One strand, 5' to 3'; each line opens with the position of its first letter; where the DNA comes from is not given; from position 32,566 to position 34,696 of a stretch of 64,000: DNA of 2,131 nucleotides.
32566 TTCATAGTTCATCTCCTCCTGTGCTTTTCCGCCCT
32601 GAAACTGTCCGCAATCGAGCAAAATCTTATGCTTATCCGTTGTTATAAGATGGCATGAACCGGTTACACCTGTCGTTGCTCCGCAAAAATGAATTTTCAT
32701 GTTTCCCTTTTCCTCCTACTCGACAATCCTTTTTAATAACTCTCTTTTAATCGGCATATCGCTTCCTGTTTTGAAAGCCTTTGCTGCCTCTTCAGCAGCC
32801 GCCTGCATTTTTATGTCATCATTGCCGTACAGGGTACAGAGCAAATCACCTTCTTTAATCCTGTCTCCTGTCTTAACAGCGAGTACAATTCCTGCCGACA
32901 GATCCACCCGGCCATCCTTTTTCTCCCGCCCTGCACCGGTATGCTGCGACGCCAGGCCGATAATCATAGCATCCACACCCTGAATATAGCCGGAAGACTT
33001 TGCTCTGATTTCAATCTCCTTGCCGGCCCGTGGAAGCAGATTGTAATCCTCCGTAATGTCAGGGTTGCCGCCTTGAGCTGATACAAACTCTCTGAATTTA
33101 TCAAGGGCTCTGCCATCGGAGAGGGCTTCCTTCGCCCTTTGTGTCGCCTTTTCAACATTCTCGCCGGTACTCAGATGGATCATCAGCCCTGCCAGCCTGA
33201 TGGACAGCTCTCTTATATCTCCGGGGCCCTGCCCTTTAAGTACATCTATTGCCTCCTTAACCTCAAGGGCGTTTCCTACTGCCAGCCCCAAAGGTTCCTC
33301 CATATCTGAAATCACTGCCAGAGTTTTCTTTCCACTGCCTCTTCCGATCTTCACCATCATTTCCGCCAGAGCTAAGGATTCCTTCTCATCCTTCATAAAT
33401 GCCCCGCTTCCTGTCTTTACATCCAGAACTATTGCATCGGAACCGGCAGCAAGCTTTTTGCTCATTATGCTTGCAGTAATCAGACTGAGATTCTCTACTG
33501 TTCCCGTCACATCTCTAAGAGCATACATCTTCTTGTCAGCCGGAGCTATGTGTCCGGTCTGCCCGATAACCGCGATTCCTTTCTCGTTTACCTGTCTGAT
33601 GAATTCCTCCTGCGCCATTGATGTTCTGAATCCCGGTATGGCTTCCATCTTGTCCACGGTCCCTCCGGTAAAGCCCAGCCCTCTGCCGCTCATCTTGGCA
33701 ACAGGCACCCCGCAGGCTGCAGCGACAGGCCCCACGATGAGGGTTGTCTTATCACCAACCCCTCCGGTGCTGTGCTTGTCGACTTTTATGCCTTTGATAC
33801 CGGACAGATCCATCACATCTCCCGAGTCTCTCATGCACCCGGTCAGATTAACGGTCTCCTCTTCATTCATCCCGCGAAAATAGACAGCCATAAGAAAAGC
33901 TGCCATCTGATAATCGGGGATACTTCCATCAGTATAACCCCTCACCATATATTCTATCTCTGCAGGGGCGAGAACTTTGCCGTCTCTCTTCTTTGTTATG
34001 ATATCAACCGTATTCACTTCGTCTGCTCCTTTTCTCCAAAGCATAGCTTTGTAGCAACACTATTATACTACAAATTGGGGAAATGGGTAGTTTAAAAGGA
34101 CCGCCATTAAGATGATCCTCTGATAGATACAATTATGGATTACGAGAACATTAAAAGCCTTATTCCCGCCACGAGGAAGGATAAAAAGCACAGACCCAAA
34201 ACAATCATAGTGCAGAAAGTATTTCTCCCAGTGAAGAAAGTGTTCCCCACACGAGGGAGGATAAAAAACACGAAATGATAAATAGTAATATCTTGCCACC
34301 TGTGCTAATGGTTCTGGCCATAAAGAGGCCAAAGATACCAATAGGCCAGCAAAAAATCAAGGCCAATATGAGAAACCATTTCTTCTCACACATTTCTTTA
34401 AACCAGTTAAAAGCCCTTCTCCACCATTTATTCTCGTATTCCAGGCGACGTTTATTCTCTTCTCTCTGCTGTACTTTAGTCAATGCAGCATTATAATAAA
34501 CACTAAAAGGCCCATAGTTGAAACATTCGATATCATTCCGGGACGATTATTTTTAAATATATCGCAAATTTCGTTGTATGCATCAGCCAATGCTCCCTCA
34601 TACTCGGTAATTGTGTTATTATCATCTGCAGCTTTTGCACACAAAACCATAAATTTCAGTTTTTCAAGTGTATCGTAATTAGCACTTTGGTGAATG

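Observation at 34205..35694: Intact two-gene cassette (DUF4145/HEPN-like + Sel1-like protein with a small 2-TM partner) in an AT-rich island: candidate undescribed defence/abortive-infection module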

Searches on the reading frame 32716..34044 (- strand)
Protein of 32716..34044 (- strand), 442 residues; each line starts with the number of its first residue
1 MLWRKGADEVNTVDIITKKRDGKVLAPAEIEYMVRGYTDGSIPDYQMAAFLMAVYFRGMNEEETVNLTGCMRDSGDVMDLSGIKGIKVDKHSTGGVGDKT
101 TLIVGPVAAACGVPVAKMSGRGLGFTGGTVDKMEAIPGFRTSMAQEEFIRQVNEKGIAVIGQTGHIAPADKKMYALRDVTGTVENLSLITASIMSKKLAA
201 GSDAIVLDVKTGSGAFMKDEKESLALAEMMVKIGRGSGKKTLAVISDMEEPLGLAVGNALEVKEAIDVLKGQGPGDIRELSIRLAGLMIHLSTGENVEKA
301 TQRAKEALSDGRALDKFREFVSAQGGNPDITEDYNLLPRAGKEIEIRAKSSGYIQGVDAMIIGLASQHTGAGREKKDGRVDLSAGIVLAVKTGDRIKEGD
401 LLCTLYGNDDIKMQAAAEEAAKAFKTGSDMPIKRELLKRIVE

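Call 61: find_encoding_contigs(protein=window:32716-34044:-, flank=7000, max_places=8)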
Protein window:32716-34044:- (442 aa): no gene with exactly this product is on record in the collection.

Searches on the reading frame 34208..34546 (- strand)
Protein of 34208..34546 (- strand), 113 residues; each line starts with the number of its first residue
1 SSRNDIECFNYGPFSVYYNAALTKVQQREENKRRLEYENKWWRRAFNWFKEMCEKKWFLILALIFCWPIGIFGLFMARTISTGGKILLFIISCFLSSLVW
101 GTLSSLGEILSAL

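Call 3: search_protein_families(library=pfam, proteins=[window:34208-34483:-], max_evalue=1)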
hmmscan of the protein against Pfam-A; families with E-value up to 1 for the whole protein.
window:34208-34483:- (92 aa): 0 families

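Call 4: search_protein_families(library=padloc, proteins=[window:34208-34483:-], max_evalue=1)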
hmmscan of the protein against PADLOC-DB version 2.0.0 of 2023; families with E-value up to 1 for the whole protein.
window:34208-34483:- (92 aa): 0 families

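Call 5: search_protein_families(library=ncbifam, proteins=[window:34208-34483:-], max_evalue=1)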
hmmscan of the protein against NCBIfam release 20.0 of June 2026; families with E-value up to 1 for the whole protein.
window:34208-34483:- (92 aa): 0 families

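Call 15: find_homologous_proteins(query=window:34208-34546:-, max_evalue=10)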
Query window:34208-34546:- (113 aa): 1 proteins with E <= 10 among 7 candidates.
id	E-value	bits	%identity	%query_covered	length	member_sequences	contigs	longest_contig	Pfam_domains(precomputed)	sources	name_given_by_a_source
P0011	4.0e-54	200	99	81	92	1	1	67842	-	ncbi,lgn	-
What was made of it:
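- It has no homologue among 5.8 billion proteins other than itself (call 15). It has no homologue anywhere (call 15).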

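Call 16: find_encoding_contigs(protein=P0011, flank=3000, max_places=3)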
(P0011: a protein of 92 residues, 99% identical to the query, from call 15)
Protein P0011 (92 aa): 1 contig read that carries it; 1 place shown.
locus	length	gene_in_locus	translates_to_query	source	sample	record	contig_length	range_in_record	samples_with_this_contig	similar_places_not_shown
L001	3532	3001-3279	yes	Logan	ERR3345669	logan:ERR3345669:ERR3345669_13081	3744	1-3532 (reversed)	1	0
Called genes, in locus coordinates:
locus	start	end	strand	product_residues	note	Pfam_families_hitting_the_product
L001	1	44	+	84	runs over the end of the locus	?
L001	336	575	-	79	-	-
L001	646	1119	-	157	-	-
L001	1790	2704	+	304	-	PF13643:DUF4145 (weak)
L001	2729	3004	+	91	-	-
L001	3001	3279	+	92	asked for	-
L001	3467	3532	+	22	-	?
